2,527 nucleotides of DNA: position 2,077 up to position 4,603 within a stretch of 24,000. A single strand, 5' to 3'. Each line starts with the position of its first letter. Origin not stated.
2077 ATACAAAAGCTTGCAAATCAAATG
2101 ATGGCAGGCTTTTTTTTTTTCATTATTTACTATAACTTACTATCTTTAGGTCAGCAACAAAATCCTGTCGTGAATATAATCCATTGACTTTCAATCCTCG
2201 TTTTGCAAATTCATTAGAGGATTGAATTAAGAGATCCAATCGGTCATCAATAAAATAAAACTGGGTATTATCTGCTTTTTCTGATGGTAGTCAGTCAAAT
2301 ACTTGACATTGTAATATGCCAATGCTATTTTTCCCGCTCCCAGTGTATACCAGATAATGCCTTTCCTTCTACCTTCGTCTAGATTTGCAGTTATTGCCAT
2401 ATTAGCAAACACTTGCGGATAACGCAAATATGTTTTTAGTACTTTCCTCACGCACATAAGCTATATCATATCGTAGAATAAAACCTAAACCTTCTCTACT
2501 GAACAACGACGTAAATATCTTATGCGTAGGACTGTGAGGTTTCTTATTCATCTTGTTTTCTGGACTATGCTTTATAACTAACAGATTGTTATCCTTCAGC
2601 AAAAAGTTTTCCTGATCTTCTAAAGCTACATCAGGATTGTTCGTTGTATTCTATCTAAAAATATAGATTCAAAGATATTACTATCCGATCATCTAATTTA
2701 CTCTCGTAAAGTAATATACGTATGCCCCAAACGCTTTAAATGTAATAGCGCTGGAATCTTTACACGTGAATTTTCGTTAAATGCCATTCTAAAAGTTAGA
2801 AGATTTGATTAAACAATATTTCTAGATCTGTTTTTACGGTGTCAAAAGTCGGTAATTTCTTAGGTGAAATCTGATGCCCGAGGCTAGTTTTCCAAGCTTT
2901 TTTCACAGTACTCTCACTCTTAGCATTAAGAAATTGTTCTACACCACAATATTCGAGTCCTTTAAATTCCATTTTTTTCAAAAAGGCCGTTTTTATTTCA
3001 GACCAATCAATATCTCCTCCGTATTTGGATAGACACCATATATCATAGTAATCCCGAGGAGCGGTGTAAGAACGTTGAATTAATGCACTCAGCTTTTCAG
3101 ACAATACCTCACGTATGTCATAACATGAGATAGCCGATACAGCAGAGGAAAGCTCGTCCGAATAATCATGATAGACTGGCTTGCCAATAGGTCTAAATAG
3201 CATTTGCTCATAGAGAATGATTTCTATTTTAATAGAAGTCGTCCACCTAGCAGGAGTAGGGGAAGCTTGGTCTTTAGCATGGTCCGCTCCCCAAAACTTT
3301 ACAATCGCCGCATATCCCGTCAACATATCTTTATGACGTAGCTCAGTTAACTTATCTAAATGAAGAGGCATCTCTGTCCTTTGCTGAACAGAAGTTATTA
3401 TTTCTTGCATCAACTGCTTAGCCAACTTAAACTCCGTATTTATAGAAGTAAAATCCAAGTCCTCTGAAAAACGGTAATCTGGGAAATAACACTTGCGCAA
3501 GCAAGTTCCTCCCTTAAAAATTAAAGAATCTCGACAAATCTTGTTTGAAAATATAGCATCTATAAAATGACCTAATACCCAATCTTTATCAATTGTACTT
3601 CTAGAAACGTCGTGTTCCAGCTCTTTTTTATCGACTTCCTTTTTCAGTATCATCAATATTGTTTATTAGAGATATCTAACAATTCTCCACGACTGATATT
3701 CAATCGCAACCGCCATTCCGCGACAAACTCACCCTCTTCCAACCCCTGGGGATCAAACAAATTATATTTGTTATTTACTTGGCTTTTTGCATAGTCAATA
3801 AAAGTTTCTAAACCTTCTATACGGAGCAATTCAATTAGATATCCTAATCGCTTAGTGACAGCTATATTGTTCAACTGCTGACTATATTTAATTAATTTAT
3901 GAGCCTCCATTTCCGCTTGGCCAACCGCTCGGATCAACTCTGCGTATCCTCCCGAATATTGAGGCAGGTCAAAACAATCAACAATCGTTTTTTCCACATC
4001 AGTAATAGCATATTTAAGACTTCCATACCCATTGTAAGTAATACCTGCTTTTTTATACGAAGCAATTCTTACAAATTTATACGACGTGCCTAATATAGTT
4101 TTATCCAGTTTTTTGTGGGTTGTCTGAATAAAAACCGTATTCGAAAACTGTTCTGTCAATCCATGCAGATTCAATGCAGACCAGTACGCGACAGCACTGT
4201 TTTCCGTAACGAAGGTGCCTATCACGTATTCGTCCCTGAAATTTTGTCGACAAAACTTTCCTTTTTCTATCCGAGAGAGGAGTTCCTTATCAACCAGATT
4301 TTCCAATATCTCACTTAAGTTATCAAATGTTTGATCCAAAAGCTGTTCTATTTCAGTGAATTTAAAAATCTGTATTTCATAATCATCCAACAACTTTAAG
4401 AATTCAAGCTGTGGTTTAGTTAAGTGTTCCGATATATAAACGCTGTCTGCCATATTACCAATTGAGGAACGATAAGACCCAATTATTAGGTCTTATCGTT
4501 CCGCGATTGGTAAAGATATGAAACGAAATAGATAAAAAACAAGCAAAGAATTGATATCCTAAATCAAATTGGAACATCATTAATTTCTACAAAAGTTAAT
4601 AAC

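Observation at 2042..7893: Integrase-less 5.85-kb islet at tRNA-Glu bounded by a perfect 17-bp direct repeat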

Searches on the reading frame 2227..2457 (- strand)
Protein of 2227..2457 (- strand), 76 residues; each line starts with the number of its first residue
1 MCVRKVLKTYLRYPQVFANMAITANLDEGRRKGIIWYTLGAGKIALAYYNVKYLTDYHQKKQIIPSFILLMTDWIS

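Call 7: search_protein_families(library=pfam, proteins=[window:2227-2457:-], max_evalue=0.01)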
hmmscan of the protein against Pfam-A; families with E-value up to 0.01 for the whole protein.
window:2227-2457:- (76 aa): 2 families
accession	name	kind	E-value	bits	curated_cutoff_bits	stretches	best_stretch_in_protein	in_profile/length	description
PF18766.7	SWI2_SNF2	-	4.1e-05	23.8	26.7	1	15-64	2-52/221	SWI2/SNF2 ATPase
PF04851.21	ResIII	-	0.00036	20.9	22.5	1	11-63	4-56/164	Type III restriction enzyme, res subunit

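Call 8: search_protein_families(library=padloc, proteins=[window:2227-2457:-], max_evalue=0.01)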
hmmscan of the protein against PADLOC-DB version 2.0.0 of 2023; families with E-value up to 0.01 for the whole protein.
window:2227-2457:- (76 aa): 0 families

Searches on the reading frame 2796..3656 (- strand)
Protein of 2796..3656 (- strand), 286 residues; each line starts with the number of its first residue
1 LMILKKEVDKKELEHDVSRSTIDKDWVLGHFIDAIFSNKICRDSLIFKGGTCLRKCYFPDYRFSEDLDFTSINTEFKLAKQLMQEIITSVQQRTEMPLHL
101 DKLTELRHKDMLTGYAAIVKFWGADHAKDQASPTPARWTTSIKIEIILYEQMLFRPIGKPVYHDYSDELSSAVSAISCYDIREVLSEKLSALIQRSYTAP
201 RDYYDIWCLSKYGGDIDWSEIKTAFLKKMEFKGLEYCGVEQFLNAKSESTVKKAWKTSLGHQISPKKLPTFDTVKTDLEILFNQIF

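Call 7: search_protein_families(library=pfam, proteins=[window:2796-3656:-], max_evalue=0.01)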
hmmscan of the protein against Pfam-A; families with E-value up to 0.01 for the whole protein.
window:2796-3656:- (286 aa): 1 family
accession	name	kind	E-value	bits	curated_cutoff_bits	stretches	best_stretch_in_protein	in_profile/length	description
PF08843.17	AbiEii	-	2.5e-35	123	22.5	1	33-274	4-235/238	Nucleotidyl transferase AbiEii toxin, Type IV TA system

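Call 8: search_protein_families(library=padloc, proteins=[window:2796-3656:-], max_evalue=0.01)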
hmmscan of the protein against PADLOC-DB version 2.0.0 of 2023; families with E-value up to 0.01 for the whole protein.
window:2796-3656:- (286 aa): 29 families (the best 25 are shown)
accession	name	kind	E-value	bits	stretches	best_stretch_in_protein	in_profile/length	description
PDLC02304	AbiEii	-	6.3e-91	302.9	1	2-285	1-258/260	AbiEii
PDLC02317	AbiEii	-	9.3e-41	138.1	1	2-282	1-272/396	AbiEii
PDLC02321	AbiEii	-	2.6e-24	84.4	1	20-231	20-234/296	AbiEii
PDLC02294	AbiEii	-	2.4e-23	81.3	1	18-259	18-233/260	AbiEii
PDLC02323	AbiEii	-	1.9e-22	78.1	1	2-279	1-244/248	AbiEii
PDLC02296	AbiEii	-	3.9e-19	66.9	1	18-222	20-210/282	AbiEii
PDLC02288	AbiEii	-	8.7e-19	65.5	2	161-281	153-270/294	AbiEii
PDLC02303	AbiEii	-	3.1e-17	60.9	2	6-109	4-105/249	AbiEii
PDLC02289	AbiEii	-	7.5e-17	59.8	1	14-212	24-217/309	AbiEii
PDLC02292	AbiEii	-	1.1e-16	59.5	1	15-217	21-212/283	AbiEii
PDLC02305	AbiEii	-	1.8e-16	58.3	1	2-267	2-241/306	AbiEii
PDLC02297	AbiEii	-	6.5e-15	53.3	1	15-202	15-200/307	AbiEii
PDLC02318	AbiEii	-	2.8e-14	51.2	1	27-210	25-184/280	AbiEii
PDLC02293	AbiEii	-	1.9e-13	48.6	1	43-231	40-212/270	AbiEii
PDLC02306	AbiEii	-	9.9e-13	46.3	2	172-284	164-277/280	AbiEii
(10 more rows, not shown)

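Call 72: search_protein_families(library=ncbifam, proteins=[window:2796-3656:-], max_evalue=0.001)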
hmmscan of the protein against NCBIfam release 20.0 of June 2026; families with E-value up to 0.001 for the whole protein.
window:2796-3656:- (286 aa): 0 families

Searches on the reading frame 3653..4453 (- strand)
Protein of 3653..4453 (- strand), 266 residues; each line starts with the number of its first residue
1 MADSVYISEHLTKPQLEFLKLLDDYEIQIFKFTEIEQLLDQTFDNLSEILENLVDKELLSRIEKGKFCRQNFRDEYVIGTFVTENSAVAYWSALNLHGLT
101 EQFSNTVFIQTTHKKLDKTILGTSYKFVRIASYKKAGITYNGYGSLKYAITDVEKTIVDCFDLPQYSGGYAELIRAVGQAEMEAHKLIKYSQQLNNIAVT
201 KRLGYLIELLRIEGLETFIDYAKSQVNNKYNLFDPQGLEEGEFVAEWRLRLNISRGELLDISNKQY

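Call 7: search_protein_families(library=pfam, proteins=[window:3653-4453:-], max_evalue=0.01)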
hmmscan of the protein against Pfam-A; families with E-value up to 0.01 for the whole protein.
window:3653-4453:- (266 aa): 0 families

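Call 8: search_protein_families(library=padloc, proteins=[window:3653-4453:-], max_evalue=0.01)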
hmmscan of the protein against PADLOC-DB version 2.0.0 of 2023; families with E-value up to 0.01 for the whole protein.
window:3653-4453:- (266 aa): 25 families
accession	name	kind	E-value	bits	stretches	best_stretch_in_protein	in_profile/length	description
PDLC02267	AbiEi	-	4.7e-94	312.5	1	11-262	2-251/252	AbiEi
PDLC02269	AbiEi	-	6e-28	95.8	1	25-249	8-234/251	AbiEi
PDLC02276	AbiEi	-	3.9e-27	93.4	1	26-259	14-260/270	AbiEi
PDLC02271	AbiEi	-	4.8e-23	79.7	1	28-251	22-257/263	AbiEi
PDLC02287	AbiEi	-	5.5e-22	76.5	1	25-251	8-236/253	AbiEi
PDLC02270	AbiEi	-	7.1e-21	72.5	1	54-249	47-251/265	AbiEi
PDLC02225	AbiEi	-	1.9e-13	48.6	1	48-195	33-182/198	AbiEi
PDLC02265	AbiEi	-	5.5e-12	43.8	1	48-192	30-182/198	AbiEi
PDLC02266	AbiEi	-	1.6e-11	42.1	1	88-253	87-252/258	AbiEi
PDLC02283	AbiEi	-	2.8e-11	41.5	1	48-166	33-156/201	AbiEi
PDLC02275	AbiEi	-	4.6e-11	41.1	1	47-195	25-173/184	AbiEi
PDLC02282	AbiEi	-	6.5e-09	33.5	1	88-253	87-254/260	AbiEi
PDLC02241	AbiEi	-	8.5e-09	33.5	1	31-209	13-197/199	AbiEi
PDLC02237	AbiEi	-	7.6e-07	27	1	74-120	81-127/285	AbiEi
PDLC02272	AbiEi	-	8.2e-07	27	1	24-209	10-197/200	AbiEi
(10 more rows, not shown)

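Call 65: find_encoding_contigs(protein=window:3653-4453:-, flank=10000, max_places=10)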
Protein window:3653-4453:- (266 aa): no gene with exactly this product is on record in the collection.

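Call 72: search_protein_families(library=ncbifam, proteins=[window:3653-4453:-], max_evalue=0.001)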
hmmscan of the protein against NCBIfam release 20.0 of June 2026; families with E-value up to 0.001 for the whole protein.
window:3653-4453:- (266 aa): 0 families
